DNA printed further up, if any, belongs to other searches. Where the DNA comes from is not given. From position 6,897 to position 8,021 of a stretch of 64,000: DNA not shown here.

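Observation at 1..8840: Giant (>2,940 aa, incomplete) protein built from about 60 tandem 48-aa repeats; real gene is on the minus strand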

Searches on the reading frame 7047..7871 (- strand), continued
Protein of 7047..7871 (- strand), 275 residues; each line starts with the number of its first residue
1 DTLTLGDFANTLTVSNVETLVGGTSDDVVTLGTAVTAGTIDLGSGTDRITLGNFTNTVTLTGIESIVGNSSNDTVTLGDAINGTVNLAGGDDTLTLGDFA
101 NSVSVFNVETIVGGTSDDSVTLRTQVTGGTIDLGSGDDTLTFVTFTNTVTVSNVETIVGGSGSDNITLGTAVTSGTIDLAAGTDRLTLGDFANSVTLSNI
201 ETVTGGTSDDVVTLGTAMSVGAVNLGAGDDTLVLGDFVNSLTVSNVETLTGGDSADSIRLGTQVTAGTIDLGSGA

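Call 63: search_protein_families(library=ncbifam, proteins=[L013:232-1941:-, L023:1-1608:-, L006:18383-19282:+, L018:14405-15304:+, L028:10574-11473:+, L024:19166-20065:+, L010:17268-21110:+, L006:19416-20258:+], max_evalue=0.001)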
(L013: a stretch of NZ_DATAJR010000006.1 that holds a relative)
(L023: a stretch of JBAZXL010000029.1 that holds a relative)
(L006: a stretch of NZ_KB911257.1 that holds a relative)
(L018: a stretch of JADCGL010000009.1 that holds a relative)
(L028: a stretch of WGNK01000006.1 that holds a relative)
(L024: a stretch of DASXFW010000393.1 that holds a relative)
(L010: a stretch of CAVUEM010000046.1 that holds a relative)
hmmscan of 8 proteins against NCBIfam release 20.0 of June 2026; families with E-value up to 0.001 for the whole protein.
L013:232-1941:- (569 aa): 184 families (the best 25 are shown)
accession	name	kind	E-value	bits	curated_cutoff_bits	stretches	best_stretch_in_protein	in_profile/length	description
TIGR01842.1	type_I_sec_PrtD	subfamily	1.4e-191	637.7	510.15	1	15-551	3-541/544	type I secretion system permease/ATPase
TIGR03375.1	type_I_sec_LssB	subfamily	8.8e-111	371.3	693.1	1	11-552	142-690/696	type I secretion system permease/ATPase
TIGR01846.1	type_I_sec_HlyB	subfamily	8.2e-88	295.4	725.55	1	15-549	136-677/694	type I secretion system permease/ATPase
TIGR03796.1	NHLM_micro_ABC1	equivalog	6.2e-69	233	853.3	1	13-551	149-699/710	NHLP family bacteriocin export ABC transporter peptidase/permease/ATPase subunit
TIGR03797.1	NHLM_micro_ABC2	equivalog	2.9e-63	214.4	709.4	1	7-551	125-672/686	NHLP bacteriocin export ABC transporter permease/ATPase subunit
TIGR02204.1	MsbA_rel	hypoth_equivalog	2.3e-62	211.5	780.4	1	13-550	13-561/576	ABC transporter, permease/ATP-binding protein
TIGR02857.1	CydD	equivalog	1.5e-58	199.1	435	1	285-536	276-529/529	thiol reductant ABC exporter subunit CydD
TIGR02203.1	MsbA_lipidA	equivalog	2.3e-58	198.1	602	1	79-551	96-556/572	lipid A export permease/ATP-binding protein MsbA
TIGR00958.1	3a01208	subfamily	2.8e-58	197.8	874.6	1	18-551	161-701/711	antigen peptide transporter 2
TIGR02868.1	CydC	equivalog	1.1e-55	189.3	329.05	1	114-524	114-530/530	thiol reductant ABC exporter subunit CydC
NF052233.1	CphA_assoc_ABC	equivalog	6.7e-52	176.8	880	1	254-553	431-732/766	cyanophycin metabolism-associated ABC transporter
NF045513.1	HepA_fam_ABC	equivalog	3.4e-49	167.8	725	1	143-546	184-591/610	heterocyst formation ABC transporter subunit HepA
TIGR01193.1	bacteriocin_ABC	subfamily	2.8e-48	165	523.85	1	242-548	383-693/708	peptide cleavage/export ABC transporter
NF010178.0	PRK13657.1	equivalog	7.9e-48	163.3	733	1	253-548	256-554/588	glucan ABC transporter ATP-binding protein/ permease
NF008055.0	PRK10789.1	equivalog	4.6e-45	154.1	845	1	81-550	88-557/590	SmdA family multidrug ABC transporter permease/ATP-binding protein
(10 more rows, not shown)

L023:1-1608:- (536 aa): 184 families (the best 25 are shown)
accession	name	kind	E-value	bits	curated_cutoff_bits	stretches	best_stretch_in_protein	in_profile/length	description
TIGR01842.1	type_I_sec_PrtD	subfamily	1.2e-183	611.5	510.15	1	18-536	4-526/544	type I secretion system permease/ATPase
TIGR03375.1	type_I_sec_LssB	subfamily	7e-104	348.5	693.1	1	26-536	155-674/696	type I secretion system permease/ATPase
TIGR01846.1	type_I_sec_HlyB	subfamily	1.3e-77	261.6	725.55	1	27-536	146-664/694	type I secretion system permease/ATPase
TIGR03796.1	NHLM_micro_ABC1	equivalog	4.4e-68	230.1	853.3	1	13-536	147-684/710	NHLP family bacteriocin export ABC transporter peptidase/permease/ATPase subunit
TIGR02204.1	MsbA_rel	hypoth_equivalog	1.7e-58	198.7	780.4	1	15-536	13-547/576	ABC transporter, permease/ATP-binding protein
TIGR02857.1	CydD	equivalog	1.5e-57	195.7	435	1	284-536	275-529/529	thiol reductant ABC exporter subunit CydD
TIGR02868.1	CydC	equivalog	5e-56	190.4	329.05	1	104-524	104-530/530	thiol reductant ABC exporter subunit CydC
TIGR03797.1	NHLM_micro_ABC2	equivalog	2.4e-53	181.7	709.4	1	10-536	126-657/686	NHLP bacteriocin export ABC transporter permease/ATPase subunit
TIGR02203.1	MsbA_lipidA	equivalog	3.7e-53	180.9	602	1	196-536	198-541/572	lipid A export permease/ATP-binding protein MsbA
TIGR00958.1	3a01208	subfamily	1.7e-49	168.7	874.6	1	195-536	343-686/711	antigen peptide transporter 2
NF045513.1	HepA_fam_ABC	equivalog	1.8e-49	168.7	725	1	225-536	262-581/610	heterocyst formation ABC transporter subunit HepA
NF052233.1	CphA_assoc_ABC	equivalog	1.6e-48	165.6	880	1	248-536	426-715/766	cyanophycin metabolism-associated ABC transporter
NF008381.0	PRK11176.1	equivalog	2.2e-45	155.1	867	1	285-535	297-550/582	lipid A ABC transporter ATP-binding protein/permease MsbA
NF010178.0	PRK13657.1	equivalog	1.7e-42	145.6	733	1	251-536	254-542/588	glucan ABC transporter ATP-binding protein/ permease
TIGR01193.1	bacteriocin_ABC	subfamily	6.6e-42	143.9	523.85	1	236-536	381-681/708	peptide cleavage/export ABC transporter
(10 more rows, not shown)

L006:18383-19282:+ (300 aa): 4 families
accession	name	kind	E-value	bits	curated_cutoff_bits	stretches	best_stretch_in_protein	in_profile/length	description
NF053766.1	ZapA_metallo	exception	9.1e-08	31.6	940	1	144-238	348-445/483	ZapA family metalloprotease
NF046115.1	Ca_rpt_SMc04171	equivalog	0.00014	21.2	625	1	142-194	448-500/574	SMc04171 family calcium-binding repeat protein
NF035945.1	Zn_serralysin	subfamily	0.0004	19.7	500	1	100-215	273-402/462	serralysin family metalloprotease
NF033943.0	RTX_toxin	subfamily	0.00085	17.6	1000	0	46-208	663-822/930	RTX family hemolysin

L018:14405-15304:+ (300 aa): 7 families
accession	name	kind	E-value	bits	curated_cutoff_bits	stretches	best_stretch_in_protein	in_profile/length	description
NF050046.1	PueAB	exception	5.2e-12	45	670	1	78-287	407-605/616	polyurethane esterase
NF033943.0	RTX_toxin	subfamily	7.5e-12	44.3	1000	1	125-249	698-824/930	RTX family hemolysin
NF052454.1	BtaGlycanEglC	equivalog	1.2e-11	44.2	700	2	207-282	120-195/459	endo-1,3-1,4-beta-glycanase EglC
NF046115.1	Ca_rpt_SMc04171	equivalog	4.3e-10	39.3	625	1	39-247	152-344/574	SMc04171 family calcium-binding repeat protein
NF035945.1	Zn_serralysin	subfamily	1.5e-09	37.5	500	1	132-297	281-447/462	serralysin family metalloprotease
NF053766.1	ZapA_metallo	exception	4.2e-08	32.7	940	1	169-251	331-419/483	ZapA family metalloprotease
NF033203.1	entero_EhxA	exception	8.7e-07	27.5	2000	1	148-249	753-856/997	enterohemolysin EhxA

L028:10574-11473:+ (300 aa): 4 families
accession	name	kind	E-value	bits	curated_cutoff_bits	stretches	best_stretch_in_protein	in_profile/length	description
NF035945.1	Zn_serralysin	subfamily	2.4e-12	46.8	500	1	146-286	311-452/462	serralysin family metalloprotease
NF046115.1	Ca_rpt_SMc04171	equivalog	9.7e-10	38.2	625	2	7-206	254-435/574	SMc04171 family calcium-binding repeat protein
NF053766.1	ZapA_metallo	exception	8.4e-08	31.7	940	1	158-285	339-472/483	ZapA family metalloprotease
NF033943.0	RTX_toxin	subfamily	1.2e-05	23.7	1000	1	114-207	708-800/930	RTX family hemolysin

L024:19166-20065:+ (300 aa): 0 families

L010:17268-21110:+ (1281 aa): 23 families
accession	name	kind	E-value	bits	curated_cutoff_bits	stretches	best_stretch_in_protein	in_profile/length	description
TIGR02521.1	type_IV_pilW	equivalog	1.7e-36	125.9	154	4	65-209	48-194/234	type IV pilus biogenesis/stability protein PilW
NF040959.1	MamA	equivalog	2.6e-33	115.2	200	3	157-296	44-183/204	magnetosome protein MamA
TIGR02917.1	PEP_TPR_lipo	equivalog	3e-32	111.4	312.2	3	122-285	709-870/899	XrtA/PEP-CTERM system TPR-repeat protein PrsT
NF033762.1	social_mot_Tgl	equivalog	1.1e-30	106.9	225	2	135-289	50-207/252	social motility TPR repeat lipoprotein Tgl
NF033920.0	C39_PA2778_fam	equivalog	8.4e-21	74.5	150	2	92-179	166-253/255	PA2778 family cysteine peptidase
TIGR00990.1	3a0801s09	subfamily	3e-15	55.9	757.25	2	759-899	444-587/615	mitochondrial import receptor subunit TOM70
NF033758.1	gliding_GltE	equivalog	1.1e-14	54.3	225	2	71-182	211-322/411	adventurous gliding motility TPR repeat lipoprotein GltE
NF049992.1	NGTferase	equivalog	2e-14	53.1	1000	2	1034-1261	357-581/614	UDP-glucose:protein N-beta-glucosyltransferase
TIGR02552.1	LcrH_SycD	equivalog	8.5e-13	48.2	104.8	1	128-215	30-117/136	SycD/LcrH family type III secretion system chaperone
NF008391.2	PRK11189.1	equivalog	1e-10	41.6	250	1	81-175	64-158/297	lipoprotein NlpI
NF052415.1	T3SS_chap_SctY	equivalog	8.5e-10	39.1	70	1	181-280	3-105/106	type III secretion apparatus assembly chaperone SctY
NF008757.0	PRK11788.1-5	equivalog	2.8e-08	33.3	363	1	184-288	180-285/388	lipopolysaccharide assembly protein LapB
TIGR03939.1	PGA_TPR_OMP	equivalog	4.4e-08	31.8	366.65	2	117-255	87-226/800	poly-beta-1,6 N-acetyl-D-glucosamine export porin PgaA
TIGR02795.1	tol_pal_ybgF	equivalog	3e-06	27.8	90.1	0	115-181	38-107/119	tol-pal system protein YbgF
NF002725.1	PRK02603.1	equivalog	9.3e-06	25.8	143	0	160-243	45-131/173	photosystem I assembly protein Ycf3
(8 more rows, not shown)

L006:19416-20258:+ (280 aa): 1 family
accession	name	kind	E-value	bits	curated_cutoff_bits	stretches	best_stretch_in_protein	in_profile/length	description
NF045824.1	RhmsylMtase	equivalog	1.2e-26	93.5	400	1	72-249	30-200/226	rhamnosyl O-methyltransferase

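Call 64: search_protein_families(library=pfam, proteins=[L024:964-3882:+, L024:3907-5064:+, L024:6492-8417:+, L024:8433-9452:+, L024:20087-21113:+, L022:14697-19808:+, L022:19808-20963:+, L022:2290-5265:-, L022:5447-6643:+, L022:8358-9164:+], max_evalue=0.000001)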
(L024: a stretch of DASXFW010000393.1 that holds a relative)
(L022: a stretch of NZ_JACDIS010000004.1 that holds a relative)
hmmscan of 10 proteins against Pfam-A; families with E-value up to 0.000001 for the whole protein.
L024:964-3882:+ (972 aa): 8 families
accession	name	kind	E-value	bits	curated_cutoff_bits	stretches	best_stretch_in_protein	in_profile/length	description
PF12860.13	PAS_7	-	8.6e-38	129.5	27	2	82-196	1-114/115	PAS fold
PF02518.31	HATPase_c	-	4.9e-22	78.9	26.4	1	703-824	2-110/111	Histidine kinase-, DNA gyrase B-, and HSP90-like ATPase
PF08447.18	PAS_3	-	2.6e-18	66.5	25.6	1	489-574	4-89/89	PAS fold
PF00072.30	Response_reg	-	3.4e-16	59.8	30.2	1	847-958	1-110/111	Response regulator receiver domain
PF08448.16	PAS_4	-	7e-14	52.4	23.1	1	213-319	4-109/110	PAS fold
PF13426.13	PAS_9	-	3.2e-12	47.1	27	0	244-317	32-103/103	PAS domain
PF00989.32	PAS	-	1.5e-11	44.7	22.6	0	250-315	48-113/113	PAS fold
PF13188.13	PAS_8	-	1e-08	35.2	21.8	0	77-109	2-34/65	PAS domain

L024:3907-5064:+ (385 aa): 2 families
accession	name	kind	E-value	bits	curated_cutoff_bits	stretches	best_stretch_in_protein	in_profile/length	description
PF00563.25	EAL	-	8.2e-51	173.1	31.3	1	135-367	5-236/236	EAL domain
PF00072.30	Response_reg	-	2.8e-08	34.3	30.2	1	7-119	3-110/111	Response regulator receiver domain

L024:6492-8417:+ (641 aa): 0 families

L024:8433-9452:+ (339 aa): 0 families

L024:20087-21113:+ (342 aa): 11 families
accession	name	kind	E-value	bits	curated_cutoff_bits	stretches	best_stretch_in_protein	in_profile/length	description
PF00515.34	TPR_1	-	1.7e-29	100.8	27.8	0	49-78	4-33/34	Tetratricopeptide repeat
PF07719.23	TPR_2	-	1.1e-23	81.8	27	0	84-112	5-33/34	Tetratricopeptide repeat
PF13181.12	TPR_8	-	3.9e-20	70.7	25.7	0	84-112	5-33/34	Tetratricopeptide repeat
PF13432.12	TPR_16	-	1.2e-19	70.8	32.7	2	84-146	1-63/65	Tetratricopeptide repeat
PF13431.12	TPR_17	-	2.3e-19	68.4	24.4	0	102-131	1-30/34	Tetratricopeptide repeat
PF13414.12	TPR_11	-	2.8e-19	69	26.8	1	87-128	1-42/42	TPR repeat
PF13424.12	TPR_12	-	1.1e-14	54.7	30.1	0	83-140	6-71/77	Tetratricopeptide repeat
PF14559.12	TPR_19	-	4e-12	46.7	25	1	57-120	2-65/68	Tetratricopeptide repeat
PF13428.12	TPR_14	-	2.6e-10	40.4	23.5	0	86-122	7-43/44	Tetratricopeptide repeat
PF13374.12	TPR_10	-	5.5e-10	39.4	27.5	0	219-246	5-32/42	Tetratricopeptide repeat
PF13176.12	TPR_7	-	6.3e-07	29.4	27.9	0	50-76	3-31/36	Tetratricopeptide repeat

L022:14697-19808:+ (1703 aa): 18 families
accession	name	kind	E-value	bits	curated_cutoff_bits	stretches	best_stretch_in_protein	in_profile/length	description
PF07719.23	TPR_2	-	4.4e-46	151.6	27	0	1346-1377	3-34/34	Tetratricopeptide repeat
PF14559.12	TPR_19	-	1.3e-44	150.8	25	0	19-80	1-62/68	Tetratricopeptide repeat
PF13432.12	TPR_16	-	2.5e-43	146.5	32.7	1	158-213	10-65/65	Tetratricopeptide repeat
PF13431.12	TPR_17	-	3.5e-42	139.6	24.4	0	819-851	1-33/34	Tetratricopeptide repeat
PF13428.12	TPR_14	-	3.6e-39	129.6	23.5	0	180-220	2-42/44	Tetratricopeptide repeat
PF00515.34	TPR_1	-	5e-37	124.7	27.8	0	1345-1376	2-33/34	Tetratricopeptide repeat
PF13181.12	TPR_8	-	1.4e-34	115.7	25.7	0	180-211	2-33/34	Tetratricopeptide repeat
PF13414.12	TPR_11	-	1.1e-33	115.1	26.8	0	189-222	4-37/42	TPR repeat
PF23914.1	TPR_CcmH_CycH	-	5.5e-20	72.2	42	0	742-831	63-155/158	Cytochrome c-type biogenesis protein H TPR domain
PF13176.12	TPR_7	-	7.2e-20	69.8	27.9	0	181-210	1-30/36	Tetratricopeptide repeat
PF13424.12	TPR_12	-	1.6e-18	67.1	30.1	0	1311-1374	4-75/77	Tetratricopeptide repeat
PF24575.1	TPR_Slam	-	2.4e-13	50.8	35.2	0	594-644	53-101/104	Surface lipoprotein assembly modifier, N-terminal TPR repeats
PF01075.23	Glyco_transf_9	-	3.9e-13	49.7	22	0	1618-1648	178-208/247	Glycosyltransferase family 9 (heptosyltransferase)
PF13374.12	TPR_10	-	4.1e-13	49.3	27.5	0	180-207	3-30/42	Tetratricopeptide repeat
PF04733.20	Coatomer_E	-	2.4e-11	44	21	0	157-200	213-256/290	Coatomer epsilon subunit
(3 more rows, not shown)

L022:19808-20963:+ (385 aa): 15 families
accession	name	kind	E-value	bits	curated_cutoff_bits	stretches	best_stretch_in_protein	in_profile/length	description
PF13414.12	TPR_11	-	7.4e-25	86.8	26.8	0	148-185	2-39/42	TPR repeat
PF07719.23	TPR_2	-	1.9e-22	77.9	27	0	106-138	1-33/34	Tetratricopeptide repeat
PF14559.12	TPR_19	-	3.2e-21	75.8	25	1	118-182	3-67/68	Tetratricopeptide repeat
PF13431.12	TPR_17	-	4.2e-20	70.7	24.4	0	29-59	4-34/34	Tetratricopeptide repeat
PF13428.12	TPR_14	-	4.8e-19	67.4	23.5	0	145-183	6-44/44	Tetratricopeptide repeat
PF13181.12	TPR_8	-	2.6e-18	65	25.7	0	39-69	2-32/34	Tetratricopeptide repeat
PF00515.34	TPR_1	-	2.1e-17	62.6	27.8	0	72-103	1-32/34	Tetratricopeptide repeat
PF13432.12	TPR_16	-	4.5e-17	62.6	32.7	1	8-71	1-64/65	Tetratricopeptide repeat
PF13176.12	TPR_7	-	5.3e-15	54.6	27.9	0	142-173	1-32/36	Tetratricopeptide repeat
PF13424.12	TPR_12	-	5.2e-13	49.4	30.1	1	104-169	1-74/77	Tetratricopeptide repeat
PF23914.1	TPR_CcmH_CycH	-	4.5e-11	43.3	42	0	99-197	43-144/158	Cytochrome c-type biogenesis protein H TPR domain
PF13374.12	TPR_10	-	5.9e-10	39.3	27.5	0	140-169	2-31/42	Tetratricopeptide repeat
PF13174.12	TPR_6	-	2.1e-09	37.9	26.3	0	145-172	5-32/33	Tetratricopeptide repeat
PF12895.13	ANAPC3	-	8.5e-09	36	27.2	0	124-187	7-69/82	Anaphase-promoting complex, cyclosome, subunit 3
PF20308.4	TPR-S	-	5.4e-07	30.6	27.6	0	54-132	2-78/102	Tetratricopeptide Repeats-Sensor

L022:2290-5265:- (991 aa): 0 families

L022:5447-6643:+ (398 aa): 0 families

L022:8358-9164:+ (268 aa): 0 families

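Call 68: search_protein_families(library=pfam, proteins=[L025:5761-7167:-, L025:4930-5715:-, L025:3849-4928:-, L025:2609-3856:-, L025:1235-2125:-, L017:3068-4429:-, L017:2249-3031:-, L017:1171-2244:-, L008:2000-3200:+, L018:19042-20232:-], max_evalue=0.00001)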
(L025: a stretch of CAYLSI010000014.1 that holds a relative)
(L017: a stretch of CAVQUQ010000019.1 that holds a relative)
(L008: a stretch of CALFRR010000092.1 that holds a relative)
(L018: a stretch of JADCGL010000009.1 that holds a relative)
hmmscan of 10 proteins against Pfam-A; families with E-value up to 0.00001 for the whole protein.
L025:5761-7167:- (468 aa): 1 family
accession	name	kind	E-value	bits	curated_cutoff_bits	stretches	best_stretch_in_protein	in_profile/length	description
PF13437.12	HlyD_3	-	2.4e-13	51.2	22.2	1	320-420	2-96/106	HlyD family secretion protein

L025:4930-5715:- (261 aa): 2 families
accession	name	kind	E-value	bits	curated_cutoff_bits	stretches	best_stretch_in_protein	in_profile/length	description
PF00483.29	NTP_transferase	-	3.2e-17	63.4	21.2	1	3-226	2-216/245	Nucleotidyl transferase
PF12804.13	NTP_transf_3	-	5.2e-08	33.7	27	1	3-63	1-54/160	MobA-like NTP transferase domain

L025:3849-4928:- (359 aa): 4 families
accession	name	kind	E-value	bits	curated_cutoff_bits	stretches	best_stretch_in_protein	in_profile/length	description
PF16363.11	GDP_Man_Dehyd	-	2.8e-30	106.4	27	1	18-330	1-330/332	GDP-mannose 4,6 dehydratase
PF01370.27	Epimerase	-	2.6e-29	102.7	20.9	1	17-253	1-230/240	NAD dependent epimerase/dehydratase family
PF02719.21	Polysacc_synt_2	-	5.3e-14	52.5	20.2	1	65-200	57-173/293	Polysaccharide biosynthesis protein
PF04321.23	RmlD_sub_bind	-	3.8e-09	36.5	27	1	52-177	33-140/287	RmlD substrate binding domain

L025:2609-3856:- (415 aa): 5 families
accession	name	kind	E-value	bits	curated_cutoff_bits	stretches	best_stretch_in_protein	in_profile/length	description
PF08484.17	Methyltransf_14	-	1.3e-62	210.8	23.5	1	252-409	2-160/160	C-methyltransferase C-terminal domain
PF08421.16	Methyltransf_13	-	3.8e-20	72.2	31.3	1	10-69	1-60/62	Putative zinc binding domain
PF13489.12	Methyltransf_23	-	2.6e-17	63.5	27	1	90-244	6-161/164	Methyltransferase domain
PF08242.18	Methyltransf_12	-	1.4e-09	39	30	1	109-201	1-98/98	Methyltransferase domain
PF08241.18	Methyltransf_11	-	5.3e-07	30.6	21.2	1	110-202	2-94/95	Methyltransferase domain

L025:1235-2125:- (296 aa): 3 families
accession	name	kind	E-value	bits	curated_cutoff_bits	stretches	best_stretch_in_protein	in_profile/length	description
PF01370.27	Epimerase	-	2.1e-21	76.9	20.9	1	33-222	2-227/240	NAD dependent epimerase/dehydratase family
PF04321.23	RmlD_sub_bind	-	4.1e-10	39.7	27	1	107-195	92-174/287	RmlD substrate binding domain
PF16363.11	GDP_Man_Dehyd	-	7e-07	29.4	27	0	88-253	95-270/332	GDP-mannose 4,6 dehydratase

L017:3068-4429:- (453 aa): 1 family
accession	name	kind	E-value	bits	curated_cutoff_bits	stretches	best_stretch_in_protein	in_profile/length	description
PF13437.12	HlyD_3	-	6.8e-09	36.9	22.2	1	304-405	1-96/106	HlyD family secretion protein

L017:2249-3031:- (260 aa): 2 families
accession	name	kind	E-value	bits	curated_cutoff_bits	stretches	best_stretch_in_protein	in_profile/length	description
PF00483.29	NTP_transferase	-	1.3e-17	64.6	21.2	1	3-225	2-216/245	Nucleotidyl transferase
PF12804.13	NTP_transf_3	-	1e-07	32.7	27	1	3-64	1-55/160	MobA-like NTP transferase domain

L017:1171-2244:- (357 aa): 5 families
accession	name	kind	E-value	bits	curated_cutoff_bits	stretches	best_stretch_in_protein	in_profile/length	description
PF16363.11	GDP_Man_Dehyd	-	8.6e-31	108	27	1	17-328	2-330/332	GDP-mannose 4,6 dehydratase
PF01370.27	Epimerase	-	2e-29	103.2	20.9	1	15-248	1-227/240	NAD dependent epimerase/dehydratase family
PF02719.21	Polysacc_synt_2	-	1.3e-17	64.4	20.2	1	64-224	58-195/293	Polysaccharide biosynthesis protein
PF04321.23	RmlD_sub_bind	-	4e-10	39.7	27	1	14-175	2-140/287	RmlD substrate binding domain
PF01073.25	3Beta_HSD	-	4.2e-07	29.7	22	1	64-202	49-187/280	3-beta hydroxysteroid dehydrogenase/isomerase family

L008:2000-3200:+ (400 aa): 1 family
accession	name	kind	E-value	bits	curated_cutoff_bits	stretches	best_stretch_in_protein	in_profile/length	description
PF00005.33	ABC_tran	-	5.8e-34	118.1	25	1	164-313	1-137/137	ABC transporter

L018:19042-20232:- (396 aa): 0 families

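Call 79: search_solved_structures(query=L005:1905-2786:+, max_evalue=0.001)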
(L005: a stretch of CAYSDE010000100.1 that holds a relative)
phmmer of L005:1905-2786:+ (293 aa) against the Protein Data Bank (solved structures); distinct sequences matched with E-value up to 0.001: 1.
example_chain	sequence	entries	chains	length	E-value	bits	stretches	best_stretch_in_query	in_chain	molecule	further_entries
2py6_A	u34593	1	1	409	2.1e-07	33.8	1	73-225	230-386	Methyltransferase FkbM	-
